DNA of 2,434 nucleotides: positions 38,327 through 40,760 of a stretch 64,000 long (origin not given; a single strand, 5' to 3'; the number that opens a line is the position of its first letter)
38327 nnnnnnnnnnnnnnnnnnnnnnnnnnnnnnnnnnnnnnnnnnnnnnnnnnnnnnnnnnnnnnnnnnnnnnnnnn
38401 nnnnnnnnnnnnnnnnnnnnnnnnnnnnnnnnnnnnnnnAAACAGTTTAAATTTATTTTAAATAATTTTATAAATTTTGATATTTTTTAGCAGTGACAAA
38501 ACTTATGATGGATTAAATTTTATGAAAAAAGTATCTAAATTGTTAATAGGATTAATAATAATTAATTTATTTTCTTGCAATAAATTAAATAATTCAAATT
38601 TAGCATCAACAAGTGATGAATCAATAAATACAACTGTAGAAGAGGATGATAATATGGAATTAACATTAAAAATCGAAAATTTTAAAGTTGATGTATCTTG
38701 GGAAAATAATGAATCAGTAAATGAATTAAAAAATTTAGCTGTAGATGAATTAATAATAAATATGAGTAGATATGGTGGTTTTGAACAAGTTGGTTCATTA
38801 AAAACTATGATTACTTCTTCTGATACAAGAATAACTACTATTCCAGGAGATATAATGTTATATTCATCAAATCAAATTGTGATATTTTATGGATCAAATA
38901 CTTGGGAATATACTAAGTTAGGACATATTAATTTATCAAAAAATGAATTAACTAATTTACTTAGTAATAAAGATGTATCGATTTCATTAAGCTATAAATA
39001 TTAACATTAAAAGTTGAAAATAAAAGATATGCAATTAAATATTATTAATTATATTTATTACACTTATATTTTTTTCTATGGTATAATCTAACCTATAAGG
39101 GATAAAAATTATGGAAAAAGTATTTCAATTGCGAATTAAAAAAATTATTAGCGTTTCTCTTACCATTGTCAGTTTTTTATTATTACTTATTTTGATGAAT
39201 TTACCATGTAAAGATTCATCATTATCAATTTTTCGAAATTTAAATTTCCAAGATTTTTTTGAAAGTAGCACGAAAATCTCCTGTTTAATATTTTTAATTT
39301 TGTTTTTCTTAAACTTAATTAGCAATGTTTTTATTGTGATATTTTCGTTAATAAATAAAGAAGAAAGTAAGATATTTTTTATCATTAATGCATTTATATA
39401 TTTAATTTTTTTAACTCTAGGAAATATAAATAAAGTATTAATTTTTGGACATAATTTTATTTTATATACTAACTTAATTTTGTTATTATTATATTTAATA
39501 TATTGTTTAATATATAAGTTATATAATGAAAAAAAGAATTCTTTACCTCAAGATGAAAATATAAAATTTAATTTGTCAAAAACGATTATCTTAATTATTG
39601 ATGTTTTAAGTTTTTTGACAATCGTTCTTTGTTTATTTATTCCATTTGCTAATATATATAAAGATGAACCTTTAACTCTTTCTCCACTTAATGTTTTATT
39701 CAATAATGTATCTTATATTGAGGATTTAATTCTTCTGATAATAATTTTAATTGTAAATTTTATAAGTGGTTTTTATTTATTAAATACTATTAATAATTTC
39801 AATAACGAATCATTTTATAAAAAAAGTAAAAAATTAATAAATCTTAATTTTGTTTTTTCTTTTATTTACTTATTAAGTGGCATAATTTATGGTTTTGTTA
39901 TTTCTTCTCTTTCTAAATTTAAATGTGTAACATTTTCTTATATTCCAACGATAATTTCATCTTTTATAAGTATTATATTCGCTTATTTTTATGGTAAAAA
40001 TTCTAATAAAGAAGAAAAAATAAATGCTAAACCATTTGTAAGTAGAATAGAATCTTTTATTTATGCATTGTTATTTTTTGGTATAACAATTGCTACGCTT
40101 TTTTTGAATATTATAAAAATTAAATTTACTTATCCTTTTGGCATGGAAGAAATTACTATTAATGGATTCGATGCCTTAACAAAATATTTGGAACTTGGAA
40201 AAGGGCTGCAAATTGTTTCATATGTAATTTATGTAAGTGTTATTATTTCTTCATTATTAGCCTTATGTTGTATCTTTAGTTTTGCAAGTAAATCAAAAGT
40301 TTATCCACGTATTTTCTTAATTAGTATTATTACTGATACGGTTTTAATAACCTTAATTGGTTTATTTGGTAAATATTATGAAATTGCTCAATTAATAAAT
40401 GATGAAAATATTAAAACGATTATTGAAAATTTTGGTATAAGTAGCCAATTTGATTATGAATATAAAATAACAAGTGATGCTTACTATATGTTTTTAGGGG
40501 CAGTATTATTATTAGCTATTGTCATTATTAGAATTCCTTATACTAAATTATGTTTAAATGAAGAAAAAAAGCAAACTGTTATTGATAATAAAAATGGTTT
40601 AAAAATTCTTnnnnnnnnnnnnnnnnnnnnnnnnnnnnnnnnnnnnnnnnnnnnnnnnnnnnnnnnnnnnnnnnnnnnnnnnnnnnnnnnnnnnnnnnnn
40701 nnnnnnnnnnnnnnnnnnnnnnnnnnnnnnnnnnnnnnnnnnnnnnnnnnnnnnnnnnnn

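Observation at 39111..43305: Membrane-fused McrB-like AAA+ NTPase with an overlapping zinc-ribbon partner: candidate novel membrane-associated McrBC-type defence system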

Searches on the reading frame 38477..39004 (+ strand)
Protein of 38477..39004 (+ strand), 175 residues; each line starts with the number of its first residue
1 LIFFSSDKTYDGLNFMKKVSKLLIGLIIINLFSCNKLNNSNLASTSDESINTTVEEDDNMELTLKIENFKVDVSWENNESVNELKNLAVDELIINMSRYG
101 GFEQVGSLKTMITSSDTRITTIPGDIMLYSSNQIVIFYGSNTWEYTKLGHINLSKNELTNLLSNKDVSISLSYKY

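Call 3: search_protein_families(library=pfam, proteins=[window:38477-39004:+], max_evalue=0.1)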
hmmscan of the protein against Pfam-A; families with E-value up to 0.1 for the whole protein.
window:38477-39004:+ (175 aa): 1 family
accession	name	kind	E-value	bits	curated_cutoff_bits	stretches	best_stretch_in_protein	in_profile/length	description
PF18050.6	Cyclophil_like2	-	3.1e-17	63.1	22.7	1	65-170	2-113/115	Cyclophilin-like family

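Call 4: search_protein_families(library=padloc, proteins=[window:38477-39004:+], max_evalue=0.1)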
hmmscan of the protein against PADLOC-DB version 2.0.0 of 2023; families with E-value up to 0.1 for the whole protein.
window:38477-39004:+ (175 aa): 0 families

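Call 5: search_protein_families(library=ncbifam, proteins=[window:38477-39004:+], max_evalue=0.1)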
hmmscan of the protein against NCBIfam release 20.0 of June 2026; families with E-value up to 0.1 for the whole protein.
window:38477-39004:+ (175 aa): 0 families

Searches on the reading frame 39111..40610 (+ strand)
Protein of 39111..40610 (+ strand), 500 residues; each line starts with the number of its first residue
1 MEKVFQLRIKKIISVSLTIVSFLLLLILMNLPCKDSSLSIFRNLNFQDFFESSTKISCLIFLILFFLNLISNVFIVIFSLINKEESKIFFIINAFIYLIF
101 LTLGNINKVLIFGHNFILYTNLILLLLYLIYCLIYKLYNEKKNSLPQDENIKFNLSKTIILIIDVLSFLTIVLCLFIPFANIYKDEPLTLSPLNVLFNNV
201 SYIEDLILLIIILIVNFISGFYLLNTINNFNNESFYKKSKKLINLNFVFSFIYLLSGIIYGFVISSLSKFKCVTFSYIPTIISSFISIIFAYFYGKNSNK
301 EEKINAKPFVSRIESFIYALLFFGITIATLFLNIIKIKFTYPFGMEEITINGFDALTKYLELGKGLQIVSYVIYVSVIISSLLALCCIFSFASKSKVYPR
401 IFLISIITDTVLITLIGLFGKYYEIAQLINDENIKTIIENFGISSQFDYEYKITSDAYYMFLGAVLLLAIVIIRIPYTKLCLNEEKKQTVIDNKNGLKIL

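Call 84: search_protein_representatives(protein=window:39111-40610:+)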
Query: 500 residues. Proteins with E-value up to 0.001 (for the whole library): 81; up to 1e-10: 65; up to 1e-30: 6. The best 81 are listed.
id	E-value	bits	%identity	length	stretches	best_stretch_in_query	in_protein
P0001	0.0e+00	1009.5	100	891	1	1-500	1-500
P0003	4.8e-61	223.6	38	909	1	1-495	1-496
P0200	1.5e-53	198.9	34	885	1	1-487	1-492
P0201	8.4e-37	143.7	27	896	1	9-483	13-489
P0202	4.7e-36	141.2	26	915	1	2-487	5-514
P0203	4.2e-34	134.8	27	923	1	10-485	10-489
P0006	1.1e-30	123.5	27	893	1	50-484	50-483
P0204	3.1e-30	122.0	27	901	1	11-473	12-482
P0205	8.6e-30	120.6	29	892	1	13-485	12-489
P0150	1.3e-27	113.4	31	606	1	154-484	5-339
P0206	1.6e-27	113.0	28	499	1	56-473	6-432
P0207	5.2e-27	111.4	30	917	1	248-483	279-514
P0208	5.9e-27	111.2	28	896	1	2-480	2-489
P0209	8.3e-27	110.7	24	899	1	23-479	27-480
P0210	1.1e-26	110.3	28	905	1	18-494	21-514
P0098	1.3e-11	60.6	29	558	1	327-479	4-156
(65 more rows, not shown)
